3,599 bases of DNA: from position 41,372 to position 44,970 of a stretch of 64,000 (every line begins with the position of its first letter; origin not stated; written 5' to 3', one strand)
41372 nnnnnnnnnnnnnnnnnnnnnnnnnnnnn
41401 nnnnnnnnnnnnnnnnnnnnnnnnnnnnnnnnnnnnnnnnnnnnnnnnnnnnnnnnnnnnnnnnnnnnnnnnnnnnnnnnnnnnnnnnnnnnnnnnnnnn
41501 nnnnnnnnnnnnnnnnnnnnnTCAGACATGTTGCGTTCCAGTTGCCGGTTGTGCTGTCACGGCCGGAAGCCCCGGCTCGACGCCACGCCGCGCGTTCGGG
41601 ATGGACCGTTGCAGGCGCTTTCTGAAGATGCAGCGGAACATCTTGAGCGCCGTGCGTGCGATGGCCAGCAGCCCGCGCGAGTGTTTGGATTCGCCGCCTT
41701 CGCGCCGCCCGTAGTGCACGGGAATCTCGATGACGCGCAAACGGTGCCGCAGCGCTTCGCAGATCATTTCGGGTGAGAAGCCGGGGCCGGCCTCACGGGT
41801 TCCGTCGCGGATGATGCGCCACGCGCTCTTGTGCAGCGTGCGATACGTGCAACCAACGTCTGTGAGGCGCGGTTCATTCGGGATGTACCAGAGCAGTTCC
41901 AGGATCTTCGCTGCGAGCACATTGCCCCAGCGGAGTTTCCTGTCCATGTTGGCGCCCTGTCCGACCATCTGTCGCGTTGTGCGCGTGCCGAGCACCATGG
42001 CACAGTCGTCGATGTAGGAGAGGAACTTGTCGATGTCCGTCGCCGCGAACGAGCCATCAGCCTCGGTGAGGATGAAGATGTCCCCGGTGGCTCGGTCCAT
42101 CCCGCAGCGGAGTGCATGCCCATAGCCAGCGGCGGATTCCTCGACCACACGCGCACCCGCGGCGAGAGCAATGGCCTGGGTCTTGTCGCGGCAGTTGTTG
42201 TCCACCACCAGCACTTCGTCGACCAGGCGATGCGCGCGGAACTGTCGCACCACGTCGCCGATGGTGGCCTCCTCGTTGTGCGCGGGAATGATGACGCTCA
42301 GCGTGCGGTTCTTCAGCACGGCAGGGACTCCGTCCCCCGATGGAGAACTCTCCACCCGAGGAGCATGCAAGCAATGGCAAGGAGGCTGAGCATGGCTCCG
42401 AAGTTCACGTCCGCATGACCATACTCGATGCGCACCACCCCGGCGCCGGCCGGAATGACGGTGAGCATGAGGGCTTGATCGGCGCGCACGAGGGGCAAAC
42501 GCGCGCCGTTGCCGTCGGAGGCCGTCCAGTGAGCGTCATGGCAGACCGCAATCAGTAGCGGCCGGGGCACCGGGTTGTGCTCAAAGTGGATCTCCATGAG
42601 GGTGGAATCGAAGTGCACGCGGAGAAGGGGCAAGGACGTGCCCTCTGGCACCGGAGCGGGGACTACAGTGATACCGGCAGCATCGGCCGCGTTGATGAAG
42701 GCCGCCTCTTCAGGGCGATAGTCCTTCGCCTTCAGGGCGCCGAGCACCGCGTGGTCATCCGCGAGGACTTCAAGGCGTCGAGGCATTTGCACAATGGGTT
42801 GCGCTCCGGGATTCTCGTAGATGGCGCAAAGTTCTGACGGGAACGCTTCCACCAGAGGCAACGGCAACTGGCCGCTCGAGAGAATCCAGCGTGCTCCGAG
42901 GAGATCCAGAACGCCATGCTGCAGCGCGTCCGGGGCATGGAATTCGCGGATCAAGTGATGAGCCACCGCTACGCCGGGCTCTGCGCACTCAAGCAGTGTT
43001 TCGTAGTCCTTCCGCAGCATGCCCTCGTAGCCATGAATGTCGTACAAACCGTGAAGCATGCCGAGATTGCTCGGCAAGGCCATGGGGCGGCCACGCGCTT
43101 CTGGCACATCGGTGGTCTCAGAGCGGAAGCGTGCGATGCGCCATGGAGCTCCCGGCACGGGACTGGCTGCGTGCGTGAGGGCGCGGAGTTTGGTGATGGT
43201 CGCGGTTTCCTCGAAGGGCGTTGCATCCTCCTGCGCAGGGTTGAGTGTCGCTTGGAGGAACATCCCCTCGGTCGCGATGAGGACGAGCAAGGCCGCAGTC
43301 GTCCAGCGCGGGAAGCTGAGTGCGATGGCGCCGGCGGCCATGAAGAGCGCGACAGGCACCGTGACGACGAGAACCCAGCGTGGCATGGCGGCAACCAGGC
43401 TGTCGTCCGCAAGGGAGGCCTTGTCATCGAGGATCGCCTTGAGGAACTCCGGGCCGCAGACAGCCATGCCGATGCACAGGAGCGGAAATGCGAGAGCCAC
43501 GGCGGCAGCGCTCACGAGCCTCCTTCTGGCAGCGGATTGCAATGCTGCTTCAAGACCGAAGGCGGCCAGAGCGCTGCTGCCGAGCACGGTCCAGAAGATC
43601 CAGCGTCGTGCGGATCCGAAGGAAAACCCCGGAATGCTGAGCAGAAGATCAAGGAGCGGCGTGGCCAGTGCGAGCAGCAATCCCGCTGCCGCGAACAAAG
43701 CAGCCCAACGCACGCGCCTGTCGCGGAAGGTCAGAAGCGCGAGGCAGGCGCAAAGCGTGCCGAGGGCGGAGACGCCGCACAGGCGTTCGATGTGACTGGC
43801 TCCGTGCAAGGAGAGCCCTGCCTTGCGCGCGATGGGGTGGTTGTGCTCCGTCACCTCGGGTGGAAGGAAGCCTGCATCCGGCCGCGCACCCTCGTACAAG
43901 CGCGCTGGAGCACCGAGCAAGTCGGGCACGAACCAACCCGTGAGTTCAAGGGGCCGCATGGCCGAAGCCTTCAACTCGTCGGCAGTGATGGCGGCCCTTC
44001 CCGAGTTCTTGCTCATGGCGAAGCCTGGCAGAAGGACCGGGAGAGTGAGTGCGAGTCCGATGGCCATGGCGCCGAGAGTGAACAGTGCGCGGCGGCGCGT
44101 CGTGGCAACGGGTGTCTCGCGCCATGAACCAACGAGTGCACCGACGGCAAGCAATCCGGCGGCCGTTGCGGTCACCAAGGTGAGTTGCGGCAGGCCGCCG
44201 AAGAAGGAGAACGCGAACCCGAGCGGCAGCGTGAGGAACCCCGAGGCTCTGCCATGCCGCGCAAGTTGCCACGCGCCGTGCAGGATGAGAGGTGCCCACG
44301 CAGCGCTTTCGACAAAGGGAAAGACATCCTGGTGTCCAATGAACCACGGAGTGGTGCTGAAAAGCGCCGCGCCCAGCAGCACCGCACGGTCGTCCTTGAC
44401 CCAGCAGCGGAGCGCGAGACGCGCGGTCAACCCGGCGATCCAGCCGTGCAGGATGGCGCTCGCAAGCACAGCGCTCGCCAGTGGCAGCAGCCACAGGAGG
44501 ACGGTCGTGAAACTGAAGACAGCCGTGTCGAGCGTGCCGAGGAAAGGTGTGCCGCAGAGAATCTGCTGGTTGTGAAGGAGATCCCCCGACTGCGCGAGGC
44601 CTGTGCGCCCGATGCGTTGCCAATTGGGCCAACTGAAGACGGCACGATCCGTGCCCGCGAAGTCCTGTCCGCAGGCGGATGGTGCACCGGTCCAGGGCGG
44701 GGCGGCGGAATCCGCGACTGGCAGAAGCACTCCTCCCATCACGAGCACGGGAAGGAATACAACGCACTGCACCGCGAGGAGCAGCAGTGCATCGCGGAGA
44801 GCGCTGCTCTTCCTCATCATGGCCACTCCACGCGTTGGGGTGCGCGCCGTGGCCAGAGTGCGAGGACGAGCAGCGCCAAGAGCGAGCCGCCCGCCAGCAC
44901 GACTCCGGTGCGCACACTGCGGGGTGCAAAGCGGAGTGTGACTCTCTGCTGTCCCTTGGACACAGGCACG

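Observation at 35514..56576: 21-kb envelope-glycan locus joining a Wzm/Wzt exporter pathway to four GT-C-fold membrane transferases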

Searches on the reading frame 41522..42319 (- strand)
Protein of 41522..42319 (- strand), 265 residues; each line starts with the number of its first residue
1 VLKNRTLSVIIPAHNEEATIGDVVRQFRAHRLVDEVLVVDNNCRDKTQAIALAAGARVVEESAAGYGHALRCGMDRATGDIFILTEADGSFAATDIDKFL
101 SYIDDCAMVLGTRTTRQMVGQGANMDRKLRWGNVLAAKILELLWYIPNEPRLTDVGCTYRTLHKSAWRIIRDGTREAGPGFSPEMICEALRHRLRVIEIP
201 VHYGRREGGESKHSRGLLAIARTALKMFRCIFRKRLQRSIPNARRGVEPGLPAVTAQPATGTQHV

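Call 4: search_protein_families(library=pfam, proteins=[window:41522-42319:-], max_evalue=0.01)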
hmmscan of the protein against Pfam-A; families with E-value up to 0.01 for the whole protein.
window:41522-42319:- (265 aa): 4 families
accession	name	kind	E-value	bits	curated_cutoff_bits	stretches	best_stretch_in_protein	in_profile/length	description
PF00535.33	Glycos_transf_2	-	1.3e-19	71.2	23.3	1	8-128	1-130/168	Glycosyl transferase family 2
PF12804.13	NTP_transf_3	-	0.00095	19.8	27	1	16-106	23-116/160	MobA-like NTP transferase domain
PF13704.12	Glyco_tranf_2_4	-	0.007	17.3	27.5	0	15-75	2-60/98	Glycosyl transferase family 2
PF13641.12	Glyco_tranf_2_3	-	0.0091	16.5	27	0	7-86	3-94/230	Glycosyltransferase like family 2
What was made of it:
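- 41522..42319 (-): E: ArnC/DPM1/GtrB-like GT2, the predicted polyprenyl-phosphate-sugar synthase (265 aa, no TM helix). Glycos_transf_2 71 bits (call 4).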

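Call 8: search_protein_families(library=ncbifam, proteins=[window:41522-42319:-], max_evalue=0.001)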
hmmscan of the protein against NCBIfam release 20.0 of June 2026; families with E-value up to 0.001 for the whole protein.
window:41522-42319:- (265 aa): 9 families
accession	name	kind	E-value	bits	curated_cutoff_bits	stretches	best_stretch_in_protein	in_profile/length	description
TIGR04182.1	glyco_TIGR04182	equivalog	1.4e-29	103.4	325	1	8-212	3-200/293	S-layer glycoprotein N-glycosyltransferase AglJ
NF041391.1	DPhHxTase_Halo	equivalog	8.8e-19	67.3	375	1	13-222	3-203/213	dolichyl-phosphate hexose transferase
NF010496.0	PRK13915.1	equivalog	1.2e-16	60.7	262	1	3-88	29-126/307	glucosyl-3-phosphoglycerate synthase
TIGR04283.1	glyco_like_mftF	equivalog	6.7e-15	55.3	182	1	7-101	1-95/221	TIGR04283 family arsenosugar biosynthesis glycosyltransferase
NF058614.1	PPMAGASynPpgS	equivalog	2e-14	53.6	370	1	9-209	4-202/226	polyprenyl-phospho-N-acetylgalactosaminyl synthase PpgS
NF007986.1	PRK10714.1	equivalog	1.4e-08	34.1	529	1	6-214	7-211/316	undecaprenyl-phosphate 4-deoxy-4-formamido-L-arabinose transferase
NF041865.1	EpsU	equivalog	1.7e-07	30.6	700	1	5-107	39-151/394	exopolysaccharide biosynthesis GT2 family glycosyltransferase EpsU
NF038302.1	EPS_HpsE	equivalog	0.00022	20.3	300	1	7-80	3-88/307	hormogonium polysaccharide biosynthesis glycosyltransferase HpsE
TIGR03937.1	PgaC_IcaA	equivalog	0.00027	20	422.3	1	5-89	45-136/407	poly-beta-1,6-N-acetyl-D-glucosamine synthase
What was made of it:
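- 41522..42319 (-): Best NCBIfam models are AglJ, Dol-P-hexose transferase and PpgS (call 8).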

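Call 49: search_solved_structures(query=window:41522-42319:-, max_evalue=0.001)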
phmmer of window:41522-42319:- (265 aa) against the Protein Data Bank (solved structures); distinct sequences matched with E-value up to 0.001: 12.
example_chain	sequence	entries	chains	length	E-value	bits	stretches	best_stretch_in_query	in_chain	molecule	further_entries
7pdo_A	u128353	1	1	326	3.4e-10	43.1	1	4-88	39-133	Glucosyl-3-phosphoglycerate synthase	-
7p5l_A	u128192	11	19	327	3.5e-10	43.1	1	4-88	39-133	Glucosyl-3-phosphoglycerate synthase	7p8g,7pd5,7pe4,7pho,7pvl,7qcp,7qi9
4y6n_A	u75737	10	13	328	8.7e-09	38.5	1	4-87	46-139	Glucosyl-3-phosphoglycerate synthase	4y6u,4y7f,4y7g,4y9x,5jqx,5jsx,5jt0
3e25_A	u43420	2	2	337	9.1e-09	38.5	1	4-87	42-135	Putative uncharacterized protein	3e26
4ddz_A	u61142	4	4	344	9.5e-09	38.4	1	4-87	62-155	GLUCOSYL-3-PHOSPHOGLYCERATE SYNTHASE (GpgS) | Glucosyl-3-phosphoglycerate synthase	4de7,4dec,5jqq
9hwj_A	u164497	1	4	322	1.4e-08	37.9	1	6-215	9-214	Undecaprenyl-phosphate 4-deoxy-4-formamido-L-arabinose transferase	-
3ckj_A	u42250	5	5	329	1.4e-08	37.9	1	4-87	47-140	Putative uncharacterized protein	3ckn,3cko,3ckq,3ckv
9bhc_C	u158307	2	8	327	2.3e-07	33.9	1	6-215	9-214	Undecaprenyl-phosphate 4-deoxy-4-formamido-L-arabinose transferase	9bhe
8vxh_A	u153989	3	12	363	3.2e-07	33.4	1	6-215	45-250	Undecaprenyl-phosphate 4-deoxy-4-formamido-L-arabinose transferase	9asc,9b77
5mlz_A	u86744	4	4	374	4.4e-05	26.4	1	5-213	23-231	Dolichol monophosphate mannose synthase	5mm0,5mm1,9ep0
3f1y_A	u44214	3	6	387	9.1e-05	25.4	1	6-73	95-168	Mannosyl-3-phosphoglycerate synthase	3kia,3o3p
6p61_A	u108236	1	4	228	0.00026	23.8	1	2-103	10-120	Glycosyltransferase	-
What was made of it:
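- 41522..42319 (-): PDB: ArnC full length at 1.4e-8, P. furiosus DPMS at 4.4e-5 (call 49).
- E has no membrane anchor, and its GT2 family also contains soluble-acceptor enzymes: GpgS is its top PDB hit over the N-terminal third (call 49). Four GT-C enzymes share a single lipid-sugar synthase and a single nucleotidyltransferase (calls 4, 8, 49).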

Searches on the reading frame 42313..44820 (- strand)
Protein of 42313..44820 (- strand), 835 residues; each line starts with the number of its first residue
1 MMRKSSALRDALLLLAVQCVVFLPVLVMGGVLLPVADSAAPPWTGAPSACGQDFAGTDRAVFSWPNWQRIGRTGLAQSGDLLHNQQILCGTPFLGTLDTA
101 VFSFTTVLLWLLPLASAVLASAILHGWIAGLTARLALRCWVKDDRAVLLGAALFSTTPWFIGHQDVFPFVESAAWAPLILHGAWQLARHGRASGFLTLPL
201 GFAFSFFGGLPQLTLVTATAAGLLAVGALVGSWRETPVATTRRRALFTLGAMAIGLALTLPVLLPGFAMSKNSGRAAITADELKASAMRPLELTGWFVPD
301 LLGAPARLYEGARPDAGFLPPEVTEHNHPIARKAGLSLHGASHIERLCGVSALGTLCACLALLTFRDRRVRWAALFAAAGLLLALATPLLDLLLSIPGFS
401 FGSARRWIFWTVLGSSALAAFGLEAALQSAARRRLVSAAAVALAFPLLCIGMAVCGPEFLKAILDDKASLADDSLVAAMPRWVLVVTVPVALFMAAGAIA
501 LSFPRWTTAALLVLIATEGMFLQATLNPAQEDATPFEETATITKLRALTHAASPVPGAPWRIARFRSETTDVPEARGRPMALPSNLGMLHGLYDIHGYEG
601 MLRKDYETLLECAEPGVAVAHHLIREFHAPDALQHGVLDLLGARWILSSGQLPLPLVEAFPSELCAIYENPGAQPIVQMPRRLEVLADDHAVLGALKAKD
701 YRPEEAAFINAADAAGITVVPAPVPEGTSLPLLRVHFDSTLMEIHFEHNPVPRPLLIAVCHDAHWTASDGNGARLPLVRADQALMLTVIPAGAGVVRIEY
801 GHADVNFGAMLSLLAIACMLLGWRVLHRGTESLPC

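Call 4: search_protein_families(library=pfam, proteins=[window:42313-44820:-], max_evalue=0.01)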
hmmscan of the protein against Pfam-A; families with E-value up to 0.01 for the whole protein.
window:42313-44820:- (835 aa): 1 family
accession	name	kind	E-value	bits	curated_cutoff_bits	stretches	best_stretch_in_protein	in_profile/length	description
PF09586.16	YfhO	-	1.3e-08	34.1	28.5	0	352-610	282-519/835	Bacterial membrane protein YfhO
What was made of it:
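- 42313..44820 (-): F: YfhO-family GT-C (835 aa). PF09586 34.1 bits against cut-off 28.5 (call 4).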

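Call 8: search_protein_families(library=ncbifam, proteins=[window:42313-44820:-], max_evalue=0.001)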
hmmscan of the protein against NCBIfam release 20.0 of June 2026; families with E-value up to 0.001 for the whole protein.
window:42313-44820:- (835 aa): 0 families
